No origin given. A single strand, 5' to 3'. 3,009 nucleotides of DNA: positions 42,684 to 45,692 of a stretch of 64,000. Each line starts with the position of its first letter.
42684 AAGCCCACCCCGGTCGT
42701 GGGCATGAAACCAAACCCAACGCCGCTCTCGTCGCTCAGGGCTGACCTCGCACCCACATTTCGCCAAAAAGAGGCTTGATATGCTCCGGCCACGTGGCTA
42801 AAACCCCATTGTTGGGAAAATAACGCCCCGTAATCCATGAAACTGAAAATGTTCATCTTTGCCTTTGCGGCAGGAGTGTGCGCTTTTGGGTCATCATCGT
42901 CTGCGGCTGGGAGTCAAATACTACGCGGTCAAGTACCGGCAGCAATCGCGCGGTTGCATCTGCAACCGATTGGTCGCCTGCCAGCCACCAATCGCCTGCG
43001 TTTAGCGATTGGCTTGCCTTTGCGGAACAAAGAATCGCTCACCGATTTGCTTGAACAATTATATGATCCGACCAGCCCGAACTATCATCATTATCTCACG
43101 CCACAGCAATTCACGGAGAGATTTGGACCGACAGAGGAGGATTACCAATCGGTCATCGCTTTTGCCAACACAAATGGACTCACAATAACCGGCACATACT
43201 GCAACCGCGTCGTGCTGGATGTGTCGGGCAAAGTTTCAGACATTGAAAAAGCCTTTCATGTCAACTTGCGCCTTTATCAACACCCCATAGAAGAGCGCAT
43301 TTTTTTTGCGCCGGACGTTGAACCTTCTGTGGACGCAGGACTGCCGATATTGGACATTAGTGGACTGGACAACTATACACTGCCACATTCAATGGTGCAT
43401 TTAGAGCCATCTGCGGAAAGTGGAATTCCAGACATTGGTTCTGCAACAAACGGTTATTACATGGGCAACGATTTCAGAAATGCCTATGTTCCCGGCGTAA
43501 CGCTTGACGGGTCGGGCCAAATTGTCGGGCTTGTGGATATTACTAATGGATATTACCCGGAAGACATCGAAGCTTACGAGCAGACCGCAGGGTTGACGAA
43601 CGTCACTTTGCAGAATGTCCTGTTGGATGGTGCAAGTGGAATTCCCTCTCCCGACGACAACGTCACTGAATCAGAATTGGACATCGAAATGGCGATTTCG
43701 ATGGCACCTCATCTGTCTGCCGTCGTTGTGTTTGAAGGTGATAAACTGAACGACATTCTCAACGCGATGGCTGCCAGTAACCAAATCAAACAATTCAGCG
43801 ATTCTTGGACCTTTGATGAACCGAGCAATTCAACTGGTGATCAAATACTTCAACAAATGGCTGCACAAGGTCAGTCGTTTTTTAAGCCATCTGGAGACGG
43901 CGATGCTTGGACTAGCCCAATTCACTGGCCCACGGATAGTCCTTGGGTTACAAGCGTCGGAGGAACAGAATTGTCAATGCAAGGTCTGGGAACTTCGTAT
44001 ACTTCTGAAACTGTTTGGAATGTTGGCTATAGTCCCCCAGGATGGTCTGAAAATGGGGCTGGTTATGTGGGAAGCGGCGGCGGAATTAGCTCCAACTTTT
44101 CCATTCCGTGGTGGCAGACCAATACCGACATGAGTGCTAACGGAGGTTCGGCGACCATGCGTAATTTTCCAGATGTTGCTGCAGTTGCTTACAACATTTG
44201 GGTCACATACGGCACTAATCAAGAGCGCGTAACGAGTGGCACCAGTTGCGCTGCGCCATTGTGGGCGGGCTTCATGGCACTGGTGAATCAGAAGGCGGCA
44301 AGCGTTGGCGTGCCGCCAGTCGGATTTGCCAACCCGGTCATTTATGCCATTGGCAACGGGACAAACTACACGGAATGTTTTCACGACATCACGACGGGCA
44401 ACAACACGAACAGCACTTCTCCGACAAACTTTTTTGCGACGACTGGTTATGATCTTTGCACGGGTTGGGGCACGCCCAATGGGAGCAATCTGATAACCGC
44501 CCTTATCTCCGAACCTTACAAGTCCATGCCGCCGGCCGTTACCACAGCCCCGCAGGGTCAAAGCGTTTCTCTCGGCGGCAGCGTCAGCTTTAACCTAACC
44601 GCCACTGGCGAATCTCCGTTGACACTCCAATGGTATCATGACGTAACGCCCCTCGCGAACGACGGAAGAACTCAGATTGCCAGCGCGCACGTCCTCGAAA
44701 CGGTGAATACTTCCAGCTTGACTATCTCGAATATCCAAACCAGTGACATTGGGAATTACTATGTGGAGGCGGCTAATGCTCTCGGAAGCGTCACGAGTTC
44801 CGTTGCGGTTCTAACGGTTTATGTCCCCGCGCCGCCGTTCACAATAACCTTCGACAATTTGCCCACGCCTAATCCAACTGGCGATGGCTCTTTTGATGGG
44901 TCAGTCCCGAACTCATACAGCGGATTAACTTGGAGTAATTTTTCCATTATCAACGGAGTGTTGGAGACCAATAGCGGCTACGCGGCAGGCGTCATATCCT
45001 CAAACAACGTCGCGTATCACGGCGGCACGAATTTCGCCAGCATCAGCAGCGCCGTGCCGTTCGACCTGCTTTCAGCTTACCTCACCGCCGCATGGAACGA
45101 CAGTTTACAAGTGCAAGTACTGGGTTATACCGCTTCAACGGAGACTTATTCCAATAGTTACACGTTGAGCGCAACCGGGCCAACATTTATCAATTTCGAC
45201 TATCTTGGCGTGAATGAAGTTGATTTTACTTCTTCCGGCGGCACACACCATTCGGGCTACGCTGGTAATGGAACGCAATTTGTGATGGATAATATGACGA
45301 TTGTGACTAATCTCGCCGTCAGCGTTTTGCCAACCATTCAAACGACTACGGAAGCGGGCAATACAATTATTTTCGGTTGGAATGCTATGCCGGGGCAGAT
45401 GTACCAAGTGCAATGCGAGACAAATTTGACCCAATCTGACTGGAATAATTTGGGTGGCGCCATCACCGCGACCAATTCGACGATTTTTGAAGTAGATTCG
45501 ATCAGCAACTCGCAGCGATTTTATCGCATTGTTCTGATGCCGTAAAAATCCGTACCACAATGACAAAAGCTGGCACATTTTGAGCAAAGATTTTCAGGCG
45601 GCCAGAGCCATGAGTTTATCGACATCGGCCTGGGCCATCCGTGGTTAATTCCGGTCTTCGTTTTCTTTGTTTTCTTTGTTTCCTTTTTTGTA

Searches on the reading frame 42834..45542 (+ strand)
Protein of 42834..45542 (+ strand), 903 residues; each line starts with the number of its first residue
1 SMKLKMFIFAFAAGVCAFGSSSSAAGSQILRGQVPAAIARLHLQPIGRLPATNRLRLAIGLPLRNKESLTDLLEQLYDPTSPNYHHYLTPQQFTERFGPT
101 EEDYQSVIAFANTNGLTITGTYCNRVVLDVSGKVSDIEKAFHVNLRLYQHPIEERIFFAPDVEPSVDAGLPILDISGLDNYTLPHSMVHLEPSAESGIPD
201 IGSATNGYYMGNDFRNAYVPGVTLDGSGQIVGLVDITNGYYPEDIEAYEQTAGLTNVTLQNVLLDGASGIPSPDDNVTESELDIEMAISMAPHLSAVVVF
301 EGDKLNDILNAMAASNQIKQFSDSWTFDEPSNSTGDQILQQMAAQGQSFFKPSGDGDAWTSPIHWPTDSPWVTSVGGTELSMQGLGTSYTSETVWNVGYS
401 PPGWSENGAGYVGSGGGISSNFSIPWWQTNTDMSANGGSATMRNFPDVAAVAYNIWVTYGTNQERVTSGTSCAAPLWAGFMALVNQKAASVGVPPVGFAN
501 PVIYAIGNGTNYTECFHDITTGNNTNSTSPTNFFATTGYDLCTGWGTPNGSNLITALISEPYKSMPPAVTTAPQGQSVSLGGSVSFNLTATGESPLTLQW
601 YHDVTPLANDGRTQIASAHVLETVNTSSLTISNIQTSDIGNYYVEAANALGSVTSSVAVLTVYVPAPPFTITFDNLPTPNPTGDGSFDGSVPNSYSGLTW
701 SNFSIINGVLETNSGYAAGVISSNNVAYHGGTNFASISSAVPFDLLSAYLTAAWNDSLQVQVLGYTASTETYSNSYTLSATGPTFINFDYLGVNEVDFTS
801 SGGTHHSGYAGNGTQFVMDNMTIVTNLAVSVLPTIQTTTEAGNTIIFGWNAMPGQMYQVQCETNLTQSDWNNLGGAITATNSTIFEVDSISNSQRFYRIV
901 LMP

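Call 27: search_protein_families(library=pfam, proteins=[window:42834-45542:+], max_evalue=0.001)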
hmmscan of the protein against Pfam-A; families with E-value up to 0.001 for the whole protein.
window:42834-45542:+ (903 aa): 3 families
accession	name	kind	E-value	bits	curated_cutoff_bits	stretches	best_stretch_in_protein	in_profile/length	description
PF09286.16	Pro-kuma_activ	-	6.6e-26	91.7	23.5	1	46-170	6-130/143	Pro-kumamolisin, activation domain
PF07679.22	I-set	-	6.1e-15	55.5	23.7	1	567-659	1-88/90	Immunoglobulin I-set domain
PF13927.12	Ig_3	-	1.2e-11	45.4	30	1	566-648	1-78/78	Immunoglobulin domain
